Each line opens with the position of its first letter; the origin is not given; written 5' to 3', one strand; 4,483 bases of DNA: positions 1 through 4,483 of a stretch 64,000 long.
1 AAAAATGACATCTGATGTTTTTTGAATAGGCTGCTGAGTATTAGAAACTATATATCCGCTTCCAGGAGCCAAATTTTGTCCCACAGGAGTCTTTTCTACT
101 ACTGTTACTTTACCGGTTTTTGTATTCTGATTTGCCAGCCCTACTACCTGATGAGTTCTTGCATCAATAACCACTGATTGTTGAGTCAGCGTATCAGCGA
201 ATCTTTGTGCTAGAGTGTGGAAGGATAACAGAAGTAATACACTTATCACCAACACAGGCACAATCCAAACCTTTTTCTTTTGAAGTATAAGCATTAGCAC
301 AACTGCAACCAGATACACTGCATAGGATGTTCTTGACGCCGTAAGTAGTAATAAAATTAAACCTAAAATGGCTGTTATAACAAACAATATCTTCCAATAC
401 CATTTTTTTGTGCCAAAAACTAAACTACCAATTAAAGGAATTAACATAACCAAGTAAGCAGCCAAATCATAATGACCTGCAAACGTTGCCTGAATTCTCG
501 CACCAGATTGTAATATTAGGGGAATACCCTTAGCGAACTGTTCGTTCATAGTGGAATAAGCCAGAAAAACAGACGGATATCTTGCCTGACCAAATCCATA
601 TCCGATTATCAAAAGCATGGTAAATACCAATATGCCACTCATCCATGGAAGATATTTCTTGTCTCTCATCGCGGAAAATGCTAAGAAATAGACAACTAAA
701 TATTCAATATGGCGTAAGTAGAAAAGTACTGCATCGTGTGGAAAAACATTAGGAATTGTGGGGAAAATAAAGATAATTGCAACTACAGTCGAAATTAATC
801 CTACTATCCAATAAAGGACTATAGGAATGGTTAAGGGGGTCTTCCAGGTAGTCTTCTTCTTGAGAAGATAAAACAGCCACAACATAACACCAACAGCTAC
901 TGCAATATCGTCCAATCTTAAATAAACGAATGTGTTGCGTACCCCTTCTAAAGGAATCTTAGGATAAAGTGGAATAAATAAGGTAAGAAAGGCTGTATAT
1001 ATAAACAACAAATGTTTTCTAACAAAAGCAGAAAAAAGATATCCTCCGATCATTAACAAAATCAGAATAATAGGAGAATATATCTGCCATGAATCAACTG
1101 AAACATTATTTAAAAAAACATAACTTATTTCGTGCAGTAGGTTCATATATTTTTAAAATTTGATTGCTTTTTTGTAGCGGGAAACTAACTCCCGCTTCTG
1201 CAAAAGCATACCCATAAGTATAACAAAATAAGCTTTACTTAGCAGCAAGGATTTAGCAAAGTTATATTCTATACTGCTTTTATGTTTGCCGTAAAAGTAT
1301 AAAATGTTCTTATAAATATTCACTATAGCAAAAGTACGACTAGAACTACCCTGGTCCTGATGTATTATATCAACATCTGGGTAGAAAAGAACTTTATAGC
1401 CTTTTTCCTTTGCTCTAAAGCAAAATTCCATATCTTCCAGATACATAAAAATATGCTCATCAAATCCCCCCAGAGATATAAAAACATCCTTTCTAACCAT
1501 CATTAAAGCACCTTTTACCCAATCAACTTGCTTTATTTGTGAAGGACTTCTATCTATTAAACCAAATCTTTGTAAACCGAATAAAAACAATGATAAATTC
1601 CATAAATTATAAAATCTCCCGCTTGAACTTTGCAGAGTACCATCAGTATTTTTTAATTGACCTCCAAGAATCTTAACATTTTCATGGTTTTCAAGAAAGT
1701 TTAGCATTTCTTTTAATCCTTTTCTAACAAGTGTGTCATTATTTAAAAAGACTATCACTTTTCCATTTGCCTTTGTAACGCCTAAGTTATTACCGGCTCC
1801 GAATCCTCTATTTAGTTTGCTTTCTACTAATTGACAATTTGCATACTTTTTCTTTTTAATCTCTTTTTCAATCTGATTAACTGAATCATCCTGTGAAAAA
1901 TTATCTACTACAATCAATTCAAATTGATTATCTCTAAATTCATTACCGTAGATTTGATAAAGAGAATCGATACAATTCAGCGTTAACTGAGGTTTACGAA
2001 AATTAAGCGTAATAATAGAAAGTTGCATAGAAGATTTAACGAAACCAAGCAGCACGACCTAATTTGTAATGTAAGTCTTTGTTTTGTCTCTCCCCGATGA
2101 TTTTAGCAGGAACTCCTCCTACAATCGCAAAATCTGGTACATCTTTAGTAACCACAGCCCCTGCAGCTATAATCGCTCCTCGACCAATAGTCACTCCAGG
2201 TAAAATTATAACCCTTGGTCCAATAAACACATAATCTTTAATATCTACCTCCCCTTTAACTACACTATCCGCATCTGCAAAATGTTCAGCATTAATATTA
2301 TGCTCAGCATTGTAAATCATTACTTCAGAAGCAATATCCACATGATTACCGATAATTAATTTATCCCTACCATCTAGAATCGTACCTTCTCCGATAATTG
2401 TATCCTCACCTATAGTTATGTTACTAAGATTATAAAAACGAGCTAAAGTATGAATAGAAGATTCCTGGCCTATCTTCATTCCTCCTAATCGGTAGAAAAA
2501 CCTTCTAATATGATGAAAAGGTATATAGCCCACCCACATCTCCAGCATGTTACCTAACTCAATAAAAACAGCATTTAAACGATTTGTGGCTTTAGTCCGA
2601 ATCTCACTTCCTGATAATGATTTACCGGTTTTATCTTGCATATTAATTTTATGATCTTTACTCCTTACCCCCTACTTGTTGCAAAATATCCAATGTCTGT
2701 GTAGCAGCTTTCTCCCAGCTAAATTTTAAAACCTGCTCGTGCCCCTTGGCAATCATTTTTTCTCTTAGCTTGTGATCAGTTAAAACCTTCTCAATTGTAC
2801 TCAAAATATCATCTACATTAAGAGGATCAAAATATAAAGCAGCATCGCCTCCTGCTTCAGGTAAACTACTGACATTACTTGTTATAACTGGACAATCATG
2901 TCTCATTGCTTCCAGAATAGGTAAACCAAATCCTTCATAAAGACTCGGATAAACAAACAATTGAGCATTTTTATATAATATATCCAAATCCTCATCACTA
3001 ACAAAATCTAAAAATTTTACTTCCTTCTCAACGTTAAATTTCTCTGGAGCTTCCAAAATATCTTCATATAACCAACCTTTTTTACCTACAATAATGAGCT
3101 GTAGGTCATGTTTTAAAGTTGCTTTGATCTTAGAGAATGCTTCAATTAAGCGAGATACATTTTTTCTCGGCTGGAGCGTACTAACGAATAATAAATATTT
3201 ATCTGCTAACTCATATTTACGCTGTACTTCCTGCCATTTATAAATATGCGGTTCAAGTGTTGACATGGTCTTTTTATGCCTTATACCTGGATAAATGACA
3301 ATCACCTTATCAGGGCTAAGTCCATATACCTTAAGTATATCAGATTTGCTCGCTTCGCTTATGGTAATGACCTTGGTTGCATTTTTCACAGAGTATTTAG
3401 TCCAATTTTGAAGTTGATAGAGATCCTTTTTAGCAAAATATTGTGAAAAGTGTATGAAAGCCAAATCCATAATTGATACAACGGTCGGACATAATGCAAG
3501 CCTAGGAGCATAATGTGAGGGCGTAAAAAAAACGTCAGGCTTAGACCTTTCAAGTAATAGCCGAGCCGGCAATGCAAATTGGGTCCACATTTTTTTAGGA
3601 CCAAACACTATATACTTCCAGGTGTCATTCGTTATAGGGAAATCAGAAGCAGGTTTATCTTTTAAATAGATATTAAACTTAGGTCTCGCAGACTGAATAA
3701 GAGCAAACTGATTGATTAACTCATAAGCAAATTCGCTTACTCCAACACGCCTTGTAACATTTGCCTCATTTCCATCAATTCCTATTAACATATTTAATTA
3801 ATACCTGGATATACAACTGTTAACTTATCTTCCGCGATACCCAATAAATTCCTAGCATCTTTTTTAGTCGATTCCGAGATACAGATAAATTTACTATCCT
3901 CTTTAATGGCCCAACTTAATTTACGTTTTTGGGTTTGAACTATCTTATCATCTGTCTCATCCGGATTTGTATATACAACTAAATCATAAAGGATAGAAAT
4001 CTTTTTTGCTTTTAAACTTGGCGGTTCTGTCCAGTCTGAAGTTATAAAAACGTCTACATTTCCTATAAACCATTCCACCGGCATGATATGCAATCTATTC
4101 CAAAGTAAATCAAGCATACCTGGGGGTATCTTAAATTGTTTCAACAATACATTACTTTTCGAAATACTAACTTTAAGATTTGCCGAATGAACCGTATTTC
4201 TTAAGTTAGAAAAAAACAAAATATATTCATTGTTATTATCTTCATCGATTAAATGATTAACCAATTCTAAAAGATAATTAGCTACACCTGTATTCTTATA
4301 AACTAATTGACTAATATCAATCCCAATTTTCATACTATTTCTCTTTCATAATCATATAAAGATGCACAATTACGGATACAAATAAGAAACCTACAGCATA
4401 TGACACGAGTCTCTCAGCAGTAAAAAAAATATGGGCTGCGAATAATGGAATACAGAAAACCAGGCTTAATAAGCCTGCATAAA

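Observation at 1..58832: ~58-kb unidirectional supercluster dominated by GT-C membrane glycosyltransferases with their own polyprenyl-P-sugar donor synthases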

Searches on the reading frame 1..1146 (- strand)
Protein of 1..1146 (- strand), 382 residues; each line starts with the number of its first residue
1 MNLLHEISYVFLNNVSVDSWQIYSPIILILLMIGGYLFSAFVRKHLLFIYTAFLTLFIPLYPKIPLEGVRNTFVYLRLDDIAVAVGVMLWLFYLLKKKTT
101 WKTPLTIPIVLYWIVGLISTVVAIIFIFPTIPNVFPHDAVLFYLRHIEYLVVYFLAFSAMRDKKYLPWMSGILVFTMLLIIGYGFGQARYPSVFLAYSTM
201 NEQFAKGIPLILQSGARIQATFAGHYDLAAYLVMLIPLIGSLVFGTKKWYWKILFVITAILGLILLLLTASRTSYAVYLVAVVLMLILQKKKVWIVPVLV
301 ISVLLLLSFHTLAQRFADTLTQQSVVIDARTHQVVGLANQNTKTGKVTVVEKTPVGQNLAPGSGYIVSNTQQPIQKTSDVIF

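Call 4: search_protein_families(library=pfam, proteins=[window:1-1146:-], max_evalue=0.01)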
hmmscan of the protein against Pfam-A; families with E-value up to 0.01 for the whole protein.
window:1-1146:- (382 aa): 1 family
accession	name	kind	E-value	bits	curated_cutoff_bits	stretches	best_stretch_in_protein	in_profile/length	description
PF04932.20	Wzy_C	-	2.8e-05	24.4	31.7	1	258-322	2-69/149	O-Antigen ligase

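Call 31: search_protein_families(library=ncbifam, proteins=[window:1-1146:-], max_evalue=0.001)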
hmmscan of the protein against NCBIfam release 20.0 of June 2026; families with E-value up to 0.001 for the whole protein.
window:1-1146:- (382 aa): 1 family
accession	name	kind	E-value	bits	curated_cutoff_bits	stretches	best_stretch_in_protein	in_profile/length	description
TIGR00947.1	2A73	equivalog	3.1e-10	39.7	366.4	1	81-293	43-239/425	IctB family putative bicarbonate transporter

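Call 53: find_related_loci(query=window:1-1146:-, collection=metagenome_contigs, flank=10000)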
Query window:1-1146:- (382 aa) in metagenome_contigs; peptide patterns used: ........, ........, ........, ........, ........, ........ (x = any residue, [..] = any of these).
199 stretches matched a pattern, but none encodes a relative of the query by tblastn (E <= 1e-3).

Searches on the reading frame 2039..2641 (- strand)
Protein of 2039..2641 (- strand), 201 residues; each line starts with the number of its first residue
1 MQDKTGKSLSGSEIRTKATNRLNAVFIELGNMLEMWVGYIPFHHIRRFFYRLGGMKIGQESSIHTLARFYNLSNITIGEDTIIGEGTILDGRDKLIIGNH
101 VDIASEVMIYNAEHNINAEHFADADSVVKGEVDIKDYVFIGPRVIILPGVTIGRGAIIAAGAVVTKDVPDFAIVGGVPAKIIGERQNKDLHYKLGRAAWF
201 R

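Call 4: search_protein_families(library=pfam, proteins=[window:2039-2641:-], max_evalue=0.01)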
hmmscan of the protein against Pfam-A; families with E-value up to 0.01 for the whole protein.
window:2039-2641:- (201 aa): 3 families
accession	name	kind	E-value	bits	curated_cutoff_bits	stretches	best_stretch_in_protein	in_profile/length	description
PF00132.30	Hexapep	-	1.2e-14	53.7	27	1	134-166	4-36/36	Bacterial transferase hexapeptide (six repeats)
PF14602.12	Hexapep_2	-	6.4e-06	26.2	27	1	138-166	8-34/34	Hexapeptide repeat of succinyl-transferase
PF25084.1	LbH_EIF2B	-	3.3e-05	24.3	54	1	73-167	20-102/105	EIF2B subunit epsilon LbH domain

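Call 31: search_protein_families(library=ncbifam, proteins=[window:2039-2641:-], max_evalue=0.001)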
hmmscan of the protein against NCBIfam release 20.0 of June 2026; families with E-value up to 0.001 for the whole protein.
window:2039-2641:- (201 aa): 43 families (the best 25 are shown)
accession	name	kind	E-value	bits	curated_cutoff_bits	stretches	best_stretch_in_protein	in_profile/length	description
NF007797.0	PRK10502.1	subfamily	1.5e-24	86.6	192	1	39-188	37-182/183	WcaF family extracellular polysaccharide biosynthesis acetyltransferase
TIGR03308.1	phn_thr-fam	hypoth_equivalog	4.4e-20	72.4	201.65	1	115-200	95-177/204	phosphonate metabolim protein, transferase hexapeptide repeat family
TIGR03570.1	NeuD_NnaD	subfamily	7.6e-20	71.4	160.8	1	97-180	120-202/202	NeuD/PglB/VioB family sugar acetyltransferase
NF058585.1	HptprglPActTf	PfamEq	1.7e-19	70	300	1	130-189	105-164/172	heptaprenylglyceryl phosphate O-acetyltransferase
NF000311.1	Vat_ABCDEFH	equivalog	2.3e-19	69.8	300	1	127-200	106-179/201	Vat family streptogramin A O-acetyltransferase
NF007499.0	PRK10092.1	equivalog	2.1e-18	66.8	314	1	91-182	90-180/183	maltose O-acetyltransferase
NF007076.0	PRK09527.1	equivalog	2.4e-18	66.3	347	1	56-193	57-193/203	galactoside O-acetyltransferase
NF038307.1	EPS_acetyl_HpsU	equivalog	5.1e-18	65.3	305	1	41-181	38-174/178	hormogonium polysaccharide biosynthesis acetyltransferase HpsU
NF000147.1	stregram_VatF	exception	4.1e-17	62.4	400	1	76-200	62-189/221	streptogramin A O-acetyltransferase Vat(F)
TIGR03532.1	DapD_Ac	equivalog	4.8e-17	62.3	231.75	1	75-189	117-218/231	2,3,4,5-tetrahydropyridine-2,6-dicarboxylate N-acetyltransferase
NF007240.0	PRK09677.1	equivalog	3.3e-16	59.3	243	1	71-187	62-186/192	putative lipopolysaccharide biosynthesis O-acetyl transferase WbbJ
TIGR04008.1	WcaF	equivalog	1.4e-15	57.6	326.3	1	33-185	31-178/180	colanic acid biosynthesis acetyltransferase WcaF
NF000101.1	stregram_VatA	exception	2.7e-15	56.6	450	1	125-187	112-174/219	streptogramin A O-acetyltransferase Vat(A)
NF033468.1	stregram_VatI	exception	4.4e-15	56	415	1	120-194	100-175/208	streptogramin A O-acetyltransferase Vat(I)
NF000097.1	stregram_VatC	exception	5.3e-15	55.9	425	1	98-199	84-186/212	streptogramin A O-acetyltransferase Vat(C)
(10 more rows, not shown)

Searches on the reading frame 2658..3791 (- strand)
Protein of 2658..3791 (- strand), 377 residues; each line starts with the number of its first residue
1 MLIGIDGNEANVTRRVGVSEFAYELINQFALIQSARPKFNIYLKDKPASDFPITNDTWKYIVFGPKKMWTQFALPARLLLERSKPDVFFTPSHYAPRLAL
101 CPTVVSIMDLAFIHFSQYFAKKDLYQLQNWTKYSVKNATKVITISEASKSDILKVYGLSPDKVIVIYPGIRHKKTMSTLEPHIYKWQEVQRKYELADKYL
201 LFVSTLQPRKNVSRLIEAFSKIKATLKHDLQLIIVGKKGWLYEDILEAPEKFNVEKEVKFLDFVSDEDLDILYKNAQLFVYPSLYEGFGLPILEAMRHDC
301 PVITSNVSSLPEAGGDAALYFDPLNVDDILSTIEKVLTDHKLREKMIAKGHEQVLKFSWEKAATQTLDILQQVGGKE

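Call 4: search_protein_families(library=pfam, proteins=[window:2661-3791:-], max_evalue=0.01)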
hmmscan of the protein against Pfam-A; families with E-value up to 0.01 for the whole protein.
window:2661-3791:- (377 aa): 6 families
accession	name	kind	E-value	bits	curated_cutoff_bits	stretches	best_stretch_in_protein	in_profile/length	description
PF00534.26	Glycos_transf_1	-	9.4e-39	133.1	26.4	1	196-352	14-171/172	Glycosyl transferases group 1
PF13692.12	Glyco_trans_1_4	-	2e-28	99.8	27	1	198-339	2-142/142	Glycosyl transferases group 1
PF13439.12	Glyco_transf_4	-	2.7e-11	44.2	28.5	1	68-171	56-167/170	Glycosyltransferase Family 4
PF20706.3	GT4-conflict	-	5.8e-10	39.1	26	1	199-310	199-316/385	Family 4 Glycosyltransferase in conflict systems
PF13524.12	Glyco_trans_1_2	-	1.7e-06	28.5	25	1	225-367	12-143/144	Glycosyl transferase-like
PF13579.12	Glyco_trans_4_4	-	0.00014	22.7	29.7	1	74-169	62-158/158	Glycosyl transferase 4-like domain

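Call 11: find_encoding_contigs(protein=window:2658-3791:-, flank=10000, max_places=4)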
Protein window:2658-3791:- (377 aa): no gene with exactly this product is on record in the collection.

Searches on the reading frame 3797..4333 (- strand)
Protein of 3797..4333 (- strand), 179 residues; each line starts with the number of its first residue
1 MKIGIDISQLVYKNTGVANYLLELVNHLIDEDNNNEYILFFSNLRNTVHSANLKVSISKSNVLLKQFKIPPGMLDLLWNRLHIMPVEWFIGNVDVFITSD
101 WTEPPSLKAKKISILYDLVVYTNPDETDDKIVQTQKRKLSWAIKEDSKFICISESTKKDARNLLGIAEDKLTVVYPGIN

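Call 4: search_protein_families(library=pfam, proteins=[window:3797-4333:-], max_evalue=0.01)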
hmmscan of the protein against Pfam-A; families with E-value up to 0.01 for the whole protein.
window:3797-4333:- (179 aa): 1 family
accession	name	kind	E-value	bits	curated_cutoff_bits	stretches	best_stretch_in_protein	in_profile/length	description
PF13439.12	Glyco_transf_4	-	1.5e-08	35.2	28.5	1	16-179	3-167/170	Glycosyltransferase Family 4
